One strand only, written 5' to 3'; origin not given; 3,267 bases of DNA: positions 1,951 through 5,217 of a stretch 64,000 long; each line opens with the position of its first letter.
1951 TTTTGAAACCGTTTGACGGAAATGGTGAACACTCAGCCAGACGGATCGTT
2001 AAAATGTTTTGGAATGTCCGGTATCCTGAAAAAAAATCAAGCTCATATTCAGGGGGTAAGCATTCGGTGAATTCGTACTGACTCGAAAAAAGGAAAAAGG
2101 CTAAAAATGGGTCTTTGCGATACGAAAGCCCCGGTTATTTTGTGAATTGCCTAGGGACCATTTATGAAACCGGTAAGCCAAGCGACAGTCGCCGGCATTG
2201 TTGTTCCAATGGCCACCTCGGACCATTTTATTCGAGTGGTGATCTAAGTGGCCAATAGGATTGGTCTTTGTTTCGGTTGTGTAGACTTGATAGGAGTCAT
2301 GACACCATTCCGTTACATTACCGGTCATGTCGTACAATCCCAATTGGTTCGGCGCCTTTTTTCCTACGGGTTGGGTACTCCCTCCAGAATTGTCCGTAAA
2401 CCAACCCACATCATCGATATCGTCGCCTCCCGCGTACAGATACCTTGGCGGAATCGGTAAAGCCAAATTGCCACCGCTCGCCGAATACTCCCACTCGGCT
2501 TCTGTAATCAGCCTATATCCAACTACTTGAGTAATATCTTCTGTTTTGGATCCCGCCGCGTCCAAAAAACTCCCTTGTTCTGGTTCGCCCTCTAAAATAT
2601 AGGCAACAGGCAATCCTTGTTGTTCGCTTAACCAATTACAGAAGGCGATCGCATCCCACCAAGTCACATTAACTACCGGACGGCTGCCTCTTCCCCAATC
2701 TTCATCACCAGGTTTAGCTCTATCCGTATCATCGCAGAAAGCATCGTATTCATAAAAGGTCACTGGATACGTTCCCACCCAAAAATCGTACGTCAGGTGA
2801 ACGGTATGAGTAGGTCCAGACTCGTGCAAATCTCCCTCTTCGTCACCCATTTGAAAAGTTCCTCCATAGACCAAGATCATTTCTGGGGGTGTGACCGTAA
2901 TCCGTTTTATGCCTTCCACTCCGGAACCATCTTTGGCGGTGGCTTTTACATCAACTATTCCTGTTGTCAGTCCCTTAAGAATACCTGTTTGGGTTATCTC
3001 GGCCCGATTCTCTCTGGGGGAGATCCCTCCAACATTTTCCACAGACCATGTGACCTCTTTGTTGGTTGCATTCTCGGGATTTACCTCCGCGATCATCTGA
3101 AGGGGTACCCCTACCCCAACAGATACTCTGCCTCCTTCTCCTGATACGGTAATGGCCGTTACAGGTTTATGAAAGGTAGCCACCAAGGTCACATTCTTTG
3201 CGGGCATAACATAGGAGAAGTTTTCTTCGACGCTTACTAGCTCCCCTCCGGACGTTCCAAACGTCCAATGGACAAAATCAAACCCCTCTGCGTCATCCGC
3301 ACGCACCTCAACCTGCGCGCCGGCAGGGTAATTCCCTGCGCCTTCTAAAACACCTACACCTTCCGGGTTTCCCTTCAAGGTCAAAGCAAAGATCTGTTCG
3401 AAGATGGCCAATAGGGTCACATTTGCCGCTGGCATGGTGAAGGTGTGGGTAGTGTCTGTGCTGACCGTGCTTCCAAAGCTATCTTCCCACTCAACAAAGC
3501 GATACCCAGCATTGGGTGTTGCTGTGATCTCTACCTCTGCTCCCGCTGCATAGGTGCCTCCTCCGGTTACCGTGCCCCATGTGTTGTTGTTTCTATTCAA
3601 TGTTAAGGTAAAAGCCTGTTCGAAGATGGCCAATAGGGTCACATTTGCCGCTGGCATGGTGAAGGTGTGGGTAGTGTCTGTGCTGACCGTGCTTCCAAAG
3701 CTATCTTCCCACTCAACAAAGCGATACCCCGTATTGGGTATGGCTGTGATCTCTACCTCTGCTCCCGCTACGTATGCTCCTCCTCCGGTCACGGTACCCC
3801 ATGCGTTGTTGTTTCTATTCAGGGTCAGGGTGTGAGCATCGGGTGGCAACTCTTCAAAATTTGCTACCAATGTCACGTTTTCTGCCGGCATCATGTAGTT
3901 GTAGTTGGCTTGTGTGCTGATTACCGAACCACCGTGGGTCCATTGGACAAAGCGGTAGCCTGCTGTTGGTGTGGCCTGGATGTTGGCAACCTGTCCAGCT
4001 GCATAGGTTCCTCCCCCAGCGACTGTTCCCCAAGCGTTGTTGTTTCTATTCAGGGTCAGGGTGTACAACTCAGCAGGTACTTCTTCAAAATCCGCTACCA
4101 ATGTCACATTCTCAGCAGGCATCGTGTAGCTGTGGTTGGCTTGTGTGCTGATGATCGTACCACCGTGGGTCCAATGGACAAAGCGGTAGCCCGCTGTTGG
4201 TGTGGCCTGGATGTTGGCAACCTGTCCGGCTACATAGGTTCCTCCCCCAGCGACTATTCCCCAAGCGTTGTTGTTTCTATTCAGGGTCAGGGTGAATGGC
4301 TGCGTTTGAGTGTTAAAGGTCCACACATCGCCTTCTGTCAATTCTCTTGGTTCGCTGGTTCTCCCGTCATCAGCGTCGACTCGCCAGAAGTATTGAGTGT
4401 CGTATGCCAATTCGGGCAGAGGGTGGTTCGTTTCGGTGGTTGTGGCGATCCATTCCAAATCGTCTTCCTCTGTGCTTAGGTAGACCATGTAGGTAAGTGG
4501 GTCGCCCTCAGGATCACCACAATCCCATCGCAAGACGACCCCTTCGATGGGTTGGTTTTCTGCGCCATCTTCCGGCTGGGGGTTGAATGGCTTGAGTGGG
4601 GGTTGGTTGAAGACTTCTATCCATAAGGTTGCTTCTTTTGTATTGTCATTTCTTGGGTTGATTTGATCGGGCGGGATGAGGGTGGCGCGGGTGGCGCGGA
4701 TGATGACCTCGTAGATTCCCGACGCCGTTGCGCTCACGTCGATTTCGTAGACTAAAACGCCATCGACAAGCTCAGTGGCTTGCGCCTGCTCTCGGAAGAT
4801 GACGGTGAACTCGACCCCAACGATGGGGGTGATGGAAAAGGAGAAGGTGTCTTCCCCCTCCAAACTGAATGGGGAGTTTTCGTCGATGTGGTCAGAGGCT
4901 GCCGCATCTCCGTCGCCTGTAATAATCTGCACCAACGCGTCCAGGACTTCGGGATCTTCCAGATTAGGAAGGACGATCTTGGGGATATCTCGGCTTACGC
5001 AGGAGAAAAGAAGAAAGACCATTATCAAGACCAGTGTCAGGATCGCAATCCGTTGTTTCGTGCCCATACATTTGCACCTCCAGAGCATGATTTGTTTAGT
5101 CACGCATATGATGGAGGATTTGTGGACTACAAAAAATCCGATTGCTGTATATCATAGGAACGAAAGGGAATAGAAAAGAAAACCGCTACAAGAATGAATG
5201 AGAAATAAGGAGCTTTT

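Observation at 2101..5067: Surface lipoprotein combining InlB-B-type repeats, Big_2 and a C-terminal FGE/sulfatase-maturase-like domain, with very recent intragenic repeat duplications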

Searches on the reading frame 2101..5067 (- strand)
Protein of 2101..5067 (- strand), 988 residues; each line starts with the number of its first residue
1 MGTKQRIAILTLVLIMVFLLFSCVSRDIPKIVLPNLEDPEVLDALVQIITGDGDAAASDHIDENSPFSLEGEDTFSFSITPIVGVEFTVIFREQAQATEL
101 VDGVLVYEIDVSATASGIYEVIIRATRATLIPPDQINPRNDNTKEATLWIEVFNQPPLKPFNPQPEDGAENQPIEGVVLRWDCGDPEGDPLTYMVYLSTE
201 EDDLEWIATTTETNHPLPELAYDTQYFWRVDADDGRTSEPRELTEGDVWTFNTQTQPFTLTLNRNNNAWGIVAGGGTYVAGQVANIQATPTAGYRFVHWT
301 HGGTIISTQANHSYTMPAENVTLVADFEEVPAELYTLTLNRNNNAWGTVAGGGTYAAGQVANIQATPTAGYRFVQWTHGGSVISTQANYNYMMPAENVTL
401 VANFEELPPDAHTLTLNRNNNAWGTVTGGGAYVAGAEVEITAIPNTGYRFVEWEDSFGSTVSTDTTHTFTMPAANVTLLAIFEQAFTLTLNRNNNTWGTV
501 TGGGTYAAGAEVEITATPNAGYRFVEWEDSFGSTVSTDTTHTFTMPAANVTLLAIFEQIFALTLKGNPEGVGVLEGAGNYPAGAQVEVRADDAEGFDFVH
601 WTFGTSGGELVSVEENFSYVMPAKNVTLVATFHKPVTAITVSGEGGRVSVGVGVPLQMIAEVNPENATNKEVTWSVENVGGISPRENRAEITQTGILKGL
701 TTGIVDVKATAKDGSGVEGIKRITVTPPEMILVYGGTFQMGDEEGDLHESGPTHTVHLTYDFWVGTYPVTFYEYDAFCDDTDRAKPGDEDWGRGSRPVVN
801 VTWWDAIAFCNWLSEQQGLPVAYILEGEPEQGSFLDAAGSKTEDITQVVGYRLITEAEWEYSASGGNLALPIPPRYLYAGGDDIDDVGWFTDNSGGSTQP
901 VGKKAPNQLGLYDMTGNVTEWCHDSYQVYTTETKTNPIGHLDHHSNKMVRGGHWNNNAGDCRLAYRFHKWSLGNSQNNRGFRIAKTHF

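Call 3: search_protein_families(library=pfam, proteins=[window:2101-5067:-], max_evalue=0.01)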
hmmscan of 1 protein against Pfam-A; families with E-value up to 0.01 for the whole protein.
window:2101-5067:- (988 aa): 4 families
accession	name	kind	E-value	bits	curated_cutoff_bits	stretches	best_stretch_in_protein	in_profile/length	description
PF18998.6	Flg_new_2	-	5.9e-91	299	23.6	5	489-559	2-72/73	Divergent InlB B-repeat domain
PF03781.23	FGE-sulfatase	-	1.7e-46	159.4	23.3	1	727-985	2-255/255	Sulfatase-modifying factor enzyme 1-like domain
PF09479.16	Flg_new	-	4.1e-13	49.7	27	1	486-554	1-64/65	Listeria-Bacteroides repeat domain (List_Bact_rpt)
PF02368.24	Big_2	-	2.9e-09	37.2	22.8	1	635-716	1-73/79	Bacterial Ig-like domain (group 2)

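Call 4: search_protein_families(library=ncbifam, proteins=[window:2101-5067:-], max_evalue=0.01)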
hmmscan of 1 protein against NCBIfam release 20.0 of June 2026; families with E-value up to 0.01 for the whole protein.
window:2101-5067:- (988 aa): 9 families
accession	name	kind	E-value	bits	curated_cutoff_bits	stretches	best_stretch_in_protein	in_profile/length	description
TIGR02171.1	Fb_sc_TIGR02171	subfamily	1.1e-25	89.8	544.35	1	748-975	59-269/912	TIGR02171 family lipoprotein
TIGR03525.2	GldK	equivalog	1.3e-23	84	350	1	796-959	220-380/408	T9SS ring complex lipoprotein PorK/GldK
NF051459.1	pyoverdine_PvdO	equivalog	1.6e-17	63.5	500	2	850-984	142-277/280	dihydropyoverdine dehydrogenase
TIGR03440.2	egtB_TIGR03440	equivalog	1.6e-10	40.7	360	1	848-983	290-412/413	ergothioneine biosynthesis protein EgtB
TIGR02543.1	List_Bact_rpt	repeat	7.5e-09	35.8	20.95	0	594-634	4-42/44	TIGR02543 family repeat protein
TIGR03524.1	GldJ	equivalog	7.8e-08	31.4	458.2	1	881-927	321-366/559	gliding motility lipoprotein GldJ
TIGR03530.1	GldJ_short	equivalog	2.9e-07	29.8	382.9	1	902-930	293-321/396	gliding motility lipoprotein GldJ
TIGR04344.1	ovoA_Nterm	equivalog_domain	2.8e-05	23.2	400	1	799-968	298-430/444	5-histidylcysteine sulfoxide synthase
NF041186.1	SenA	equivalog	0.00028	20.4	420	0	849-966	288-364/382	selenoneine synthase SenA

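Call 13: find_homologous_proteins(query=window:2101-5067:-, max_evalue=1e-10)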
Query window:2101-5067:- (988 aa): 997 proteins with E <= 1e-10 among 8000 candidates; the best 120 are listed.
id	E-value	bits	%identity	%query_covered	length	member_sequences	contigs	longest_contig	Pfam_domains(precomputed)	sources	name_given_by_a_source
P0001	0.0e+0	2283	99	100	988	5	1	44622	PF09479.17,PF18998.7,PF03781.23,PF02368.25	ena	-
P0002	0.0e+0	1252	67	41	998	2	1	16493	PF09479.17,PF18998.7,PF03781.23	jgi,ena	-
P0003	0.0e+0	1097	39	40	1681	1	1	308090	PF07679.23,PF16820.12,PF18962.8,PF18998.7,PF16845.12,PF07549.20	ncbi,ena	-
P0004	3.0e-245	835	39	38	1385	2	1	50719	PF16820.12,PF18962.8,PF18998.7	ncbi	-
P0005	7.0e-234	797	36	40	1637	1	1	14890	PF07679.23,PF09479.17,PF16974.12,PF16820.12,PF25059.2,PF09891.16,PF18998.7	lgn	-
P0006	8.9e-234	797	36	39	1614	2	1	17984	PF07679.23,PF09479.17,PF13895.13,PF16820.12,PF18962.8,PF18998.7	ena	-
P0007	3.0e-230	785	37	41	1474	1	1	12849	PF07679.23,PF09479.17,PF13895.13,PF16820.12,PF06977.18,PF14090.13,PF18962.8,PF18998.7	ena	-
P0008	6.5e-229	781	41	52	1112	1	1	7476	PF09479.17,PF18998.7,PF03781.23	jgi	jgi:uncharacterized repeat protein (TIGR02543 family)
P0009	1.5e-214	733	37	40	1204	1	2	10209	PF07679.23,PF28354.1,PF16820.12,PF18998.7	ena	-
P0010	1.0e-213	731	59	26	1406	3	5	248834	PF09479.17,PF16820.12,PF18998.7,PF03781.23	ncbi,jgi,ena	-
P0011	2.2e-208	713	36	39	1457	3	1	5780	PF07679.23,PF09479.17,PF16820.12,PF06977.18,PF26750.1,PF18962.8,PF18998.7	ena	-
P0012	3.7e-201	689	35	38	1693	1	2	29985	PF07679.23,PF09479.17,PF13895.13,PF16820.12,PF06977.18,PF18962.8,PF18998.7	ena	-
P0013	1.5e-200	687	38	39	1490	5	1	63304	PF07679.23,PF28354.1,PF16820.12,PF18998.7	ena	-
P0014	2.1e-197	677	34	41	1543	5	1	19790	PF09479.17,PF16820.12,PF18962.8,PF18998.7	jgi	-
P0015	1.3e-186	641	40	38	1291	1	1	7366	PF16820.12,PF18962.8,PF18998.7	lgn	-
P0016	6.5e-186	639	32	41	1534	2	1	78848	PF07679.23,PF13895.13,PF16820.12,PF06977.18,PF16681.12,PF18962.8,PF18998.7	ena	-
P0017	5.8e-185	635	41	43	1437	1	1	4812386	PF21764.4,PF18962.8,PF25274.2,PF17542.8,PF18998.7,PF07581.18,PF19076.7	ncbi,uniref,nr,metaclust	ncbi:Immunoglobulin A1 protease precursor [Salinivirga cyanobacteriivorans]|uniref:Immunoglobulin A1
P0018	5.1e-184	632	38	41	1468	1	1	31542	PF07679.23,PF16820.12,PF18962.8,PF18998.7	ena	-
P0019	3.9e-180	619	38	40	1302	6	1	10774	PF16820.12,PF18962.8,PF18998.7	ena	-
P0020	7.7e-179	615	36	41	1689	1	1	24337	PF07679.23,PF09479.17,PF13895.13,PF23285.2,PF16820.12,PF13473.13,PF18962.8,PF18998.7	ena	-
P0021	4.6e-174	599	34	45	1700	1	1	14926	PF09479.17,PF16820.12,PF18998.7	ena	-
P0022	2.3e-173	597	43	39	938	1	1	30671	PF09479.17,PF18962.8,PF18998.7,PF13620.13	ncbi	ncbi:MAG: InlB B-repeat-containing protein, partial [Bacteroidales bacterium]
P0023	1.1e-170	588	35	37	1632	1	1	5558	PF07679.23,PF09479.17,PF16974.12,PF16820.12,PF25059.2,PF18998.7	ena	-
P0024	4.6e-168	579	34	36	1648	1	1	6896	PF09479.17,PF16820.12,PF18962.8,PF18998.7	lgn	-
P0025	9.6e-168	578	34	38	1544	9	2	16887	PF09479.17,PF16820.12,PF18962.8,PF18998.7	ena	-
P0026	3.0e-167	577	32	44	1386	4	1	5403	PF07679.23,PF16820.12,PF18962.8,PF18998.7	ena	-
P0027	1.5e-166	574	38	40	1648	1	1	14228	PF00963.25,PF18962.8,PF18998.7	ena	-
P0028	6.5e-165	569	39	38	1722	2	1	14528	PF16820.12,PF07610.18,PF24798.3,PF18962.8,PF07100.17,PF18998.7,PF22544.3,PF09911.15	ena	-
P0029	7.8e-164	565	34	37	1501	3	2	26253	PF16820.12,PF18998.7,PF07675.19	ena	-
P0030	3.5e-162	560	33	39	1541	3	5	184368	PF07679.23,PF09479.17,PF13895.13,PF16820.12,PF18962.8,PF18998.7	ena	-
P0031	4.7e-162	560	32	42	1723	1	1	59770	PF09479.17,PF16820.12,PF18962.8,PF18998.7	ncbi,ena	-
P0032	1.9e-161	558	36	43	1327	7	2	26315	PF07679.23,PF09479.17,PF13895.13,PF16820.12,PF06977.18,PF16681.12,PF18962.8,PF18998.7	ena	-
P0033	1.1e-157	545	42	40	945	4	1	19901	PF09479.17,PF18962.8,PF18998.7,PF14627.14,PF13620.13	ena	-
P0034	1.1e-156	542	34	37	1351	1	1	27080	PF08310.18,PF07679.23,PF16820.12,PF18962.8,PF12866.14,PF18998.7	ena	-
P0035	1.4e-156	541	35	39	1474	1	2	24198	PF07679.23,PF09479.17,PF16820.12,PF06977.18,PF26750.1,PF18962.8,PF18998.7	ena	-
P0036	5.4e-156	539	36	34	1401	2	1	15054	PF16820.12,PF25059.2,PF18962.8,PF18998.7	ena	-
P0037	1.4e-155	538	30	38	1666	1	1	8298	PF18998.7,PF24491.2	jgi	-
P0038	2.2e-154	534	33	40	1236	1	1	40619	PF07679.23,PF13895.13,PF16820.12,PF18962.8,PF18998.7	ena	-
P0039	6.4e-153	529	38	39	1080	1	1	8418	PF07679.23,PF09479.17,PF16820.12,PF18962.8,PF18998.7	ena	-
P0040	2.9e-151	524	38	39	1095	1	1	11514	PF07679.23,PF09479.17,PF16820.12,PF18962.8,PF18998.7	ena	-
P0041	6.7e-151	523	36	35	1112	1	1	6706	PF07679.23,PF16820.12,PF18962.8,PF18998.7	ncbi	-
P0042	1.2e-150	522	36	40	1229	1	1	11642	PF02142.28,PF23623.2,PF09479.17,PF02568.21,PF05494.19,PF18962.8,PF24487.2,PF18998.7,PF28241.1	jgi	jgi:hypothetical protein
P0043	5.1e-150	520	36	42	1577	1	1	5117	PF07679.23,PF09479.17,PF18962.8,PF18998.7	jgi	jgi:hypothetical protein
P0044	7.2e-145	503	36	39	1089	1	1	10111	PF07679.23,PF09479.17,PF16820.12,PF18962.8,PF18998.7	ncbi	-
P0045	1.4e-144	502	35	42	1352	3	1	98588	PF09479.17,PF18962.8,PF18998.7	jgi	-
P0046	1.2e-143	499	34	30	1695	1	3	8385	PF09479.17,PF16820.12,PF18998.7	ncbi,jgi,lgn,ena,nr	ncbi:MAG: T9SS type A sorting domain-containing protein [Bacteroidetes bacterium]|nr:T9SS type A sor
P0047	8.0e-143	496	31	39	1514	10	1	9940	PF18962.8,PF18998.7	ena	-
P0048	2.0e-140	488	37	38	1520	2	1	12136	PF09479.17,PF00963.25,PF18962.8,PF25274.2,PF18998.7,PF13620.13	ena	-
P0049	4.0e-140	487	37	41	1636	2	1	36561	PF08126.17,PF16820.12,PF18962.8,PF18998.7,PF03785.21,PF01364.25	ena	-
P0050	6.1e-139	483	34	39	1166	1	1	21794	PF07679.23,PF09479.17,PF16820.12,PF18998.7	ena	-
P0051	1.1e-137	479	33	43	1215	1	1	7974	PF07679.23,PF09479.17,PF28354.1,PF16820.12,PF18962.8,PF18998.7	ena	-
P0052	2.3e-136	475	34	39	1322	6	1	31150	PF07679.23,PF09479.17,PF13895.13,PF16820.12,PF18962.8,PF18998.7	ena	-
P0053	3.8e-136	474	36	41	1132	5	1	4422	PF09479.17,PF16820.12,PF24946.2,PF17766.8,PF18998.7,PF07581.18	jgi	jgi:hypothetical protein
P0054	5.7e-136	473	34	41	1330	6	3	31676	PF07679.23,PF09479.17,PF13895.13,PF16820.12,PF06977.18,PF18962.8,PF18998.7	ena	-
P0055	9.9e-136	472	41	40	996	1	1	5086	PF07679.23,PF09479.17,PF13895.13,PF13715.13,PF13927.13,PF18962.8,PF18998.7,PF21209.5,PF13620.13,PF19081.7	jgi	jgi:hypothetical protein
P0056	1.9e-135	471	36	37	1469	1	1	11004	PF09479.17,PF16820.12,PF18998.7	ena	-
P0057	1.9e-133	465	30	39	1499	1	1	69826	PF09479.17,PF16820.12,PF18962.8,PF18998.7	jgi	jgi:hypothetical protein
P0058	6.4e-133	463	32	44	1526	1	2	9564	PF18998.7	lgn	-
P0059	9.8e-133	462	36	41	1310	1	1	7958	PF09479.17,PF16820.12,PF18998.7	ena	-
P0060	2.2e-132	461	34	43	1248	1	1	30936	PF09479.17,PF16820.12,PF18998.7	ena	-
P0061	2.8e-132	461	34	44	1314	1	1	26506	PF09479.17,PF16820.12,PF07603.18,PF18998.7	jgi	jgi:uncharacterized protein (TIGR02145 family)/uncharacterized repeat protein (TIGR02543 family)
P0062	7.5e-132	460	35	38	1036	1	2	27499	PF07679.23,PF09479.17,PF28354.1,PF16820.12,PF26750.1,PF18962.8,PF18998.7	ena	-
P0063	9.0e-129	449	35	41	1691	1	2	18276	PF13672.12,PF16820.12,PF07603.18,PF18998.7,PF07675.19,PF00481.27,PF07228.18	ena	-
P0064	2.5e-128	448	34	44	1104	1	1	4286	PF07679.23,PF16820.12,PF18998.7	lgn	-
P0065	3.0e-128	448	36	39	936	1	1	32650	PF16820.12,PF02884.23,PF18962.8,PF18998.7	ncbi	-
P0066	6.9e-127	443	37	39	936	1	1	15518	PF07679.23,PF16820.12,PF02884.23,PF18962.8,PF18998.7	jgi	-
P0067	2.0e-126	442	37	36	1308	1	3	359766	PF16820.12,PF18998.7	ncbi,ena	-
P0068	2.2e-126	441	37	41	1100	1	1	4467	PF16820.12,PF18962.8,PF18998.7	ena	-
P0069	6.1e-126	440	33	40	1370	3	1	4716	PF18962.8,PF18998.7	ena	-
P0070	3.2e-125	438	33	41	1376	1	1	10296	PF18962.8,PF18998.7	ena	-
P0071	9.5e-125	436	35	47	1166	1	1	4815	PF07679.23,PF09479.17,PF16820.12,PF18962.8,PF18998.7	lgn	-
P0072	3.0e-124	434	37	39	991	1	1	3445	PF07679.23,PF16820.12,PF18962.8,PF18998.7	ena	-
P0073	6.5e-124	433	35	40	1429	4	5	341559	PF16820.12,PF07100.17,PF18998.7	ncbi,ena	-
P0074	1.2e-122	429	36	36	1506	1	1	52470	PF09479.17,PF18962.8,PF18998.7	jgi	jgi:hypothetical protein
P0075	1.3e-122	429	36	39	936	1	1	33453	PF16820.12,PF02884.23,PF18962.8,PF18998.7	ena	-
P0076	2.1e-122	428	34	41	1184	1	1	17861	PF16820.12,PF18998.7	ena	-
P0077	2.2e-122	428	35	39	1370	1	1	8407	PF18998.7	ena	-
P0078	2.2e-122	428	42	30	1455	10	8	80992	PF09479.17,PF18962.8,PF18998.7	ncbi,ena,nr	ncbi:MAG: choice-of-anchor J domain-containing protein [Bacteroidales bacterium]|nr:choice-of-anchor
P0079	4.4e-122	427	34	38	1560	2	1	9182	PF09479.17,PF18998.7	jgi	-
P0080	4.9e-122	427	36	39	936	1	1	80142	PF16820.12,PF02884.23,PF18962.8,PF18998.7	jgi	-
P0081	1.4e-121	426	35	38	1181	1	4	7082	PF07679.23,PF16820.12,PF18962.8,PF18998.7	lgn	-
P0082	7.0e-120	420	29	65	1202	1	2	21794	PF16820.12,PF18998.7,PF07675.19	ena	-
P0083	1.0e-119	419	38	39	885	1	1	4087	PF09479.17,PF18676.7,PF18962.8,PF18998.7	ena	-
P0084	1.2e-119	419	34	39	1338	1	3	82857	PF09479.17,PF16820.12,PF18998.7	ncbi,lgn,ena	-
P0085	1.9e-119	418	33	45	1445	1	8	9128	PF09479.17,PF18962.8,PF18998.7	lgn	-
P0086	1.3e-118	416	37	41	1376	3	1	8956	PF09479.17,PF18962.8,PF18998.7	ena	-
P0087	1.9e-117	412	36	36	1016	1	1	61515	PF07679.23,PF09479.17,PF13895.13,PF16820.12,PF06977.18,PF18962.8,PF18998.7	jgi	jgi:hypothetical protein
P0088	5.1e-116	407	34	38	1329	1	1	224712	PF07679.23,PF09479.17,PF13895.13,PF16820.12,PF18962.8,PF18998.7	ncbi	-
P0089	2.8e-115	405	34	35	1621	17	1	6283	PF09479.17,PF13306.13,PF18998.7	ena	-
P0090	4.0e-115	404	33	39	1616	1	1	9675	PF09479.17,PF13306.13,PF23194.2,PF18998.7,PF21817.4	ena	-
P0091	5.6e-115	404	37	39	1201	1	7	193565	PF07679.23,PF08126.17,PF16820.12,PF18962.8,PF18998.7,PF03785.21,PF01364.25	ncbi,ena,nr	ncbi:MAG: T9SS type A sorting domain-containing protein [Bacteroidales bacterium]|nr:T9SS type A sor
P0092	6.7e-115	403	36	39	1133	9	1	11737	PF19190.7,PF16820.12,PF18962.8,PF13004.14,PF18998.7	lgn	-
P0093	1.4e-113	399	35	36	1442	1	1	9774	PF16974.12,PF16820.12,PF18998.7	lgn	-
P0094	5.8e-113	397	32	39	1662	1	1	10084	PF09479.17,PF18998.7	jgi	-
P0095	7.9e-112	393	40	51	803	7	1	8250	PF09479.17,PF18998.7,PF03781.23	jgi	-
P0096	1.5e-111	392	35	40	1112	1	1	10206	PF07679.23,PF13715.13,PF16820.12,PF18962.8,PF18998.7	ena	-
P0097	4.4e-111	391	35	42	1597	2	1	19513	PF07679.23,PF13895.13,PF16820.12,PF01640.24,PF13734.12,PF18962.8,PF18998.7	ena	-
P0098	2.7e-110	388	33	40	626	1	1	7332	PF07679.23,PF16820.12,PF18998.7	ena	-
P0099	3.7e-110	388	33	41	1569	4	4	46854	PF09479.17,PF16820.12,PF18962.8,PF18998.7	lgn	-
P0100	6.6e-110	387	37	38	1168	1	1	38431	PF07679.23,PF09479.17,PF16820.12,PF18962.8,PF18998.7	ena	-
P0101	1.3e-109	386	32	40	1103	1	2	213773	PF07679.23,PF09479.17,PF16820.12,PF18962.8,PF18998.7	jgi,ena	-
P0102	1.7e-109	386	39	37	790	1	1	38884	PF16820.12,PF18962.8,PF18998.7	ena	-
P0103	5.3e-109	384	38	40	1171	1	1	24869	PF09479.17,PF16820.12,PF18962.8,PF18998.7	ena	-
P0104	5.8e-109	384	31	57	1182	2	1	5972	PF07679.23,PF16820.12,PF18962.8,PF18998.7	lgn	-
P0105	1.1e-108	383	36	39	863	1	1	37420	PF16820.12,PF18962.8,PF18998.7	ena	-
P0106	3.4e-108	381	37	39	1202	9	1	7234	PF08126.17,PF16820.12,PF18962.8,PF18998.7,PF03785.21,PF01364.25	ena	-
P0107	5.7e-108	380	39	37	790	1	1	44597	PF16820.12,PF18962.8,PF18998.7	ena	-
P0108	6.9e-108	380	32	45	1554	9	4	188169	PF09479.17,PF00246.30,PF18962.8,PF18998.7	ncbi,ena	-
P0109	9.8e-108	380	35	38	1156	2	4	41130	PF11551.15,PF09479.17,PF16820.12,PF18998.7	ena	-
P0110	2.0e-107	379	39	33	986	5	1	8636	PF09479.17,PF18962.8,PF18998.7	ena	-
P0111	3.4e-107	378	34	38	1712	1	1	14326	PF09479.17,PF16820.12,PF18962.8,PF18998.7,PF00041.28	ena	-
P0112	3.8e-107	378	38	41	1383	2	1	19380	PF09113.16,PF09479.17,PF16820.12,PF18962.8,PF18998.7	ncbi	-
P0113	4.8e-107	377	38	39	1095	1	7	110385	PF07679.23,PF09479.17,PF16820.12,PF18962.8,PF18998.7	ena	-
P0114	4.8e-107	377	37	44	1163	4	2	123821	PF07679.23,PF16820.12,PF18962.8,PF18998.7,PF02012.27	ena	-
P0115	1.3e-106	376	38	39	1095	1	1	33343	PF07679.23,PF09479.17,PF16820.12,PF18962.8,PF18998.7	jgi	jgi:hypothetical protein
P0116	2.3e-106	375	37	39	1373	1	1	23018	PF09479.17,PF18962.8,PF18998.7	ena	-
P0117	5.9e-106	374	38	37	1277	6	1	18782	PF08126.17,PF16820.12,PF18962.8,PF18998.7,PF03785.21,PF01364.25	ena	-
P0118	1.1e-105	373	40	34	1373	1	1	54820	PF09479.17,PF18962.8,PF18998.7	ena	-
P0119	4.2e-105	371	35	40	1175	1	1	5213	PF07679.23,PF16820.12,PF18962.8,PF18998.7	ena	-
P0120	7.3e-105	370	30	35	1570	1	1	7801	PF09479.17,PF18962.8,PF18998.7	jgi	jgi:hypothetical protein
